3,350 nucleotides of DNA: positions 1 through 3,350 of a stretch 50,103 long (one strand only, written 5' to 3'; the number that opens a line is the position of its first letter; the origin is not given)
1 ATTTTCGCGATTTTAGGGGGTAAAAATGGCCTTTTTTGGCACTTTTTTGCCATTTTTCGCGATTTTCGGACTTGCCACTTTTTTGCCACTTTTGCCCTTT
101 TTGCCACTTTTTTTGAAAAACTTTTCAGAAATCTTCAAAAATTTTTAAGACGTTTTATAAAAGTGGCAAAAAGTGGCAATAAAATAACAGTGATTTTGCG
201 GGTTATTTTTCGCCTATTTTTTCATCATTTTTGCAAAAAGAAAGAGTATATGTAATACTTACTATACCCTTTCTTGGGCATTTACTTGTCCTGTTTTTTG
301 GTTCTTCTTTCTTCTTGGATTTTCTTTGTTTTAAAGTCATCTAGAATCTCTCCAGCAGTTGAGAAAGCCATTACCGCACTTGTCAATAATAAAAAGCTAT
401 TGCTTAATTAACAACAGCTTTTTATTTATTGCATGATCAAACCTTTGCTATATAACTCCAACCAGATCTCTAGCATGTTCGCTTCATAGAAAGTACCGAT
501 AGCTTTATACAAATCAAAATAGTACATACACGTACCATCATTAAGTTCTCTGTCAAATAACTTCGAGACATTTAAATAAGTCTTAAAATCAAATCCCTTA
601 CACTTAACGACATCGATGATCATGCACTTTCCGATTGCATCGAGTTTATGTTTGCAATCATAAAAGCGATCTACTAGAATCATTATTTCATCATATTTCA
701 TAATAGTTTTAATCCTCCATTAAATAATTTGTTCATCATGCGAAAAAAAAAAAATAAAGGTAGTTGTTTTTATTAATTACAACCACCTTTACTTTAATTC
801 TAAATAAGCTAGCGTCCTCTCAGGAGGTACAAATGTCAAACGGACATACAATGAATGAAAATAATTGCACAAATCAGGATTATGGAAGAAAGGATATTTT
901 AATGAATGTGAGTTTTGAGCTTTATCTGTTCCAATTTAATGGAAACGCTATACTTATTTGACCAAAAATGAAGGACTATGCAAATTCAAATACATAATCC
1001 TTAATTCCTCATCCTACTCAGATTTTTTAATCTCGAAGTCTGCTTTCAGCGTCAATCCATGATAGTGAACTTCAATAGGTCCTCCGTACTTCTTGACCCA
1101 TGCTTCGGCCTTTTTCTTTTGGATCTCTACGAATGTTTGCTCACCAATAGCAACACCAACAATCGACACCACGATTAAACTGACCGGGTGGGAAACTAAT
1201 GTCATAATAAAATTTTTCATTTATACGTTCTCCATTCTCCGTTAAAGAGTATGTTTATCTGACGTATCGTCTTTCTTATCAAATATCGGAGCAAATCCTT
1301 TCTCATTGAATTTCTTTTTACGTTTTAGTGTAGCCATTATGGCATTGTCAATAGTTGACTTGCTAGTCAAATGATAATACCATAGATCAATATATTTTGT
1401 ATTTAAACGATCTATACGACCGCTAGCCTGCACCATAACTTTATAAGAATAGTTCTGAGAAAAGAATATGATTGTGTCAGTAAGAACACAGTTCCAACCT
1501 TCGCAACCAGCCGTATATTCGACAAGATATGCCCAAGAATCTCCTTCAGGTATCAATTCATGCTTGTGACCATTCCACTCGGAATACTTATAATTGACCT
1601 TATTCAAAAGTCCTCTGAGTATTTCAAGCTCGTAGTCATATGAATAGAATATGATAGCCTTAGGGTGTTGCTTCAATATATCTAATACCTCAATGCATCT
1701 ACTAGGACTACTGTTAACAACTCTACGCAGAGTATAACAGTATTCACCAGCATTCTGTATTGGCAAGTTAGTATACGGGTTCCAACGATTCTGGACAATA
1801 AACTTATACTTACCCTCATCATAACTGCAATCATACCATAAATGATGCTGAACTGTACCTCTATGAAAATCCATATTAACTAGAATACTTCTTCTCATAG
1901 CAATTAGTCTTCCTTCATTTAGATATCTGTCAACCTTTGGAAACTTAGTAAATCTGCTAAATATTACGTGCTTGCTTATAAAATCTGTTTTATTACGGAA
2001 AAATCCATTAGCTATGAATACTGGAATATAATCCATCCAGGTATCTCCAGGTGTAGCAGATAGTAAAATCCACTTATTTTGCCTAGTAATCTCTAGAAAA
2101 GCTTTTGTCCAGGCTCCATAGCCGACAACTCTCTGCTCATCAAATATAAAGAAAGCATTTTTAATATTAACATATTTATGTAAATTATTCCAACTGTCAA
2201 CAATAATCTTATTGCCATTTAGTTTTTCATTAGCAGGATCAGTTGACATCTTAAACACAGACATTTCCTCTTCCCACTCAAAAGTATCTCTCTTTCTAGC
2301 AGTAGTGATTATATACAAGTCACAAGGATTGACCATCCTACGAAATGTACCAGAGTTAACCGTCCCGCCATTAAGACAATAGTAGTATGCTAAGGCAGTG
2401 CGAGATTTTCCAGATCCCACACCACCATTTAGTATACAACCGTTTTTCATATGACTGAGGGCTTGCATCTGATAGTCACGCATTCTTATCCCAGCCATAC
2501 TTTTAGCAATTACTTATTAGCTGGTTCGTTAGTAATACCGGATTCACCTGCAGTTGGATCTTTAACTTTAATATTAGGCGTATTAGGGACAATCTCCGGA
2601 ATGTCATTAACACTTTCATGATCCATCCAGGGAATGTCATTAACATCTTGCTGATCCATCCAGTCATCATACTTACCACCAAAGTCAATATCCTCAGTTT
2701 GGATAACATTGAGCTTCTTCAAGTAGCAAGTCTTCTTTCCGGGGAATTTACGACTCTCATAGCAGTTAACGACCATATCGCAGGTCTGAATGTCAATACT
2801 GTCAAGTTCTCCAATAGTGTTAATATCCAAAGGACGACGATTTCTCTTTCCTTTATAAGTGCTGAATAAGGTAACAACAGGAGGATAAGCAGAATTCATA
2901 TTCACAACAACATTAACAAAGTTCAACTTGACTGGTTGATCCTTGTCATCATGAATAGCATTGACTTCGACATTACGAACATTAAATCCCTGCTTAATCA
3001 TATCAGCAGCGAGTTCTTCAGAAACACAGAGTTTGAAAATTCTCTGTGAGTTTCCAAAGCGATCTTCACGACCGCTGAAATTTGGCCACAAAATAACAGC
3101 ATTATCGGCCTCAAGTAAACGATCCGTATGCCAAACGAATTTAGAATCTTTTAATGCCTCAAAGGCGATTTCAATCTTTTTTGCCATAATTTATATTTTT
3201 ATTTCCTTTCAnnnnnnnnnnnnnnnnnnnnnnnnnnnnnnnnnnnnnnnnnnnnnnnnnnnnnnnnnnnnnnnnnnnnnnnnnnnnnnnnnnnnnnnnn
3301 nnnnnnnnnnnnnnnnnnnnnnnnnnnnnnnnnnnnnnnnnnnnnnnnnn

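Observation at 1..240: Iteron-rich putative origin of replication spanning the window ends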

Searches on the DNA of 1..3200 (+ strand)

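Call 7: search_dna_similar(query=window:1-3200:+, collection=phages, mode=near, max_rows=25)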
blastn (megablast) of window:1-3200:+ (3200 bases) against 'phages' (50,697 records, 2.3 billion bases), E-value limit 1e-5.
No match.

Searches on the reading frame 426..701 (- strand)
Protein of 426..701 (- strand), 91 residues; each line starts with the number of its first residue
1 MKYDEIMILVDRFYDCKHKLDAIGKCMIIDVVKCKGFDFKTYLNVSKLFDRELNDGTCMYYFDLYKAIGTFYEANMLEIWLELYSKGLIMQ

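Call 9: search_protein_families(library=pfam, proteins=[window:426-701:-], max_evalue=0.01)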
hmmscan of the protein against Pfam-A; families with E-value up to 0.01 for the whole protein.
window:426-701:- (91 aa): 0 families

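Call 10: search_protein_families(library=phrogs, proteins=[window:426-701:-], max_evalue=0.001)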
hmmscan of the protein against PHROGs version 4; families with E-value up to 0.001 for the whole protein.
window:426-701:- (91 aa): 0 families

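Call 35: search_protein_families(library=ncbifam, proteins=[window:426-701:-], max_evalue=0.01)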
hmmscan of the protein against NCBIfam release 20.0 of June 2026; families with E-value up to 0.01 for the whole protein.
window:426-701:- (91 aa): 0 families

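Call 38: find_encoding_contigs(protein=window:426-701:-, flank=4000, max_places=8)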
Protein window:426-701:- (91 aa): 3 contigs read that carry it; 1 place shown.
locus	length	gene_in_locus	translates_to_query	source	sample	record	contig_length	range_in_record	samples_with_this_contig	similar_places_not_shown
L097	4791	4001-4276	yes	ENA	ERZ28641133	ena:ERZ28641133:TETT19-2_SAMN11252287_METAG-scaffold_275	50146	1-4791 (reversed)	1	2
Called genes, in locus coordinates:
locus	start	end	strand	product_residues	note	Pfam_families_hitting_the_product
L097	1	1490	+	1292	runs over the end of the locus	PF19263:DUF5906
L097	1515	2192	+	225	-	PF24083:Phage_ssDNA_bind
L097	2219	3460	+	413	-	-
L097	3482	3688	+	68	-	-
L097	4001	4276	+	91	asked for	-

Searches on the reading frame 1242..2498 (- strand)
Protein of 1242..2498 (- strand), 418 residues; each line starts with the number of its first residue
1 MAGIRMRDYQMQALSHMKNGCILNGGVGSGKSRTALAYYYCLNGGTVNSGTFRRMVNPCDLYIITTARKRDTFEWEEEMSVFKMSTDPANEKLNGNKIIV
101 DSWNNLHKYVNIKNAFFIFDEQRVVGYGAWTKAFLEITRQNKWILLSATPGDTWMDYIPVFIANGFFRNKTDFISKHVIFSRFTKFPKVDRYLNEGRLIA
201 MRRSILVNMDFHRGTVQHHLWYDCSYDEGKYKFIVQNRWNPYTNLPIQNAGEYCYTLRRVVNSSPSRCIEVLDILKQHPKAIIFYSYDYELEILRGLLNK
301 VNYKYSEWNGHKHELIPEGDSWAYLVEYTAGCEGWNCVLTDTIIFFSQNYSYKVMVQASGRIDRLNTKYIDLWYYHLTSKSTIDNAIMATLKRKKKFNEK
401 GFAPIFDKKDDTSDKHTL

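Call 9: search_protein_families(library=pfam, proteins=[window:1242-2498:-], max_evalue=0.01)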
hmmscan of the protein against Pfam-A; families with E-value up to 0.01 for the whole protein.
window:1242-2498:- (418 aa): 3 families
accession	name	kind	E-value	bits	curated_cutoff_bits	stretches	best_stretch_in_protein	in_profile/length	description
PF04851.21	ResIII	-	0.00071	20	22.5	1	4-150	2-162/164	Type III restriction enzyme, res subunit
PF00271.37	Helicase_C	-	0.0023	18.6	23.5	0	272-365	7-109/110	Helicase conserved C-terminal domain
PF00270.35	DEAD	-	0.0093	16.2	26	0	8-152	2-162/167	DEAD/DEAH box helicase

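Call 10: search_protein_families(library=phrogs, proteins=[window:1242-2498:-], max_evalue=0.001)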
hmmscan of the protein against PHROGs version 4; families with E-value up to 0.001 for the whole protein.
window:1242-2498:- (418 aa): 2 families
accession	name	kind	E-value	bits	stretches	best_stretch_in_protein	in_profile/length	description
phrog_62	-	DNA, RNA and nucleotide metabolism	6.6e-60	203.9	1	2-412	693-1143/1881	DNA helicase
phrog_16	-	DNA, RNA and nucleotide metabolism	6.7e-08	32.2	1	5-398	272-618/986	DNA helicase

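Call 14: find_related_loci(query=window:1242-2498:-, collection=viral_contigs, flank=6000)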
Query window:1242-2498:- (418 aa) in viral_contigs; peptide patterns used: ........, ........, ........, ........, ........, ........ (x = any residue, [..] = any of these).
600 stretches matched a pattern (row limit reached: there are more); 600 encode a relative of the query (tblastn E <= 1e-3); the best 80 are kept; 80 distinct loci.
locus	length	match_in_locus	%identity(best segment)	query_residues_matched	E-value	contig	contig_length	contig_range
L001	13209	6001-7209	68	1-406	0e+0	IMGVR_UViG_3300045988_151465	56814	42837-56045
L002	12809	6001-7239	64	1-416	0e+0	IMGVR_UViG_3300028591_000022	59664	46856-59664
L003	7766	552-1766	63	2-403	3e-175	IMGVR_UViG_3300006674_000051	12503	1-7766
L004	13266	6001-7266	61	4-416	1e-172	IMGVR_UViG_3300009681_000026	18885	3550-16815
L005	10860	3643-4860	63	2-403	2e-172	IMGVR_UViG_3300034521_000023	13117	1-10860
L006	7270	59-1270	62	4-403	4e-172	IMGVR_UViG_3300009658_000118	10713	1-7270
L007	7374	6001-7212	62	4-403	1e-171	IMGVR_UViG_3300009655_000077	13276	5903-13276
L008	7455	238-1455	62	2-403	1e-171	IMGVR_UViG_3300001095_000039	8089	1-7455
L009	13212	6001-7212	62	4-403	1e-170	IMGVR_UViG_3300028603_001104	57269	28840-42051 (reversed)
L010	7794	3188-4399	62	4-403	1e-170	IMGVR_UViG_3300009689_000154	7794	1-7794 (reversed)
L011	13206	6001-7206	63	3-402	1e-170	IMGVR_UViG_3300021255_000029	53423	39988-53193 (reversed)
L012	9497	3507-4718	63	4-403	2e-170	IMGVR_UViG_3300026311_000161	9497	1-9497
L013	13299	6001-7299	59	1-406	3e-170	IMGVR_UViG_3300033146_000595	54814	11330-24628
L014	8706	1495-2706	62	4-403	9e-170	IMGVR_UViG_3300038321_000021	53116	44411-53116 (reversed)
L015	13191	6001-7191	63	4-402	2e-168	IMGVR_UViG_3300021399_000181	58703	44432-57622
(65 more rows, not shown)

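Call 35: search_protein_families(library=ncbifam, proteins=[window:1242-2498:-], max_evalue=0.01)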
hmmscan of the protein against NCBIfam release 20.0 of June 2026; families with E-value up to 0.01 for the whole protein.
window:1242-2498:- (418 aa): 0 families
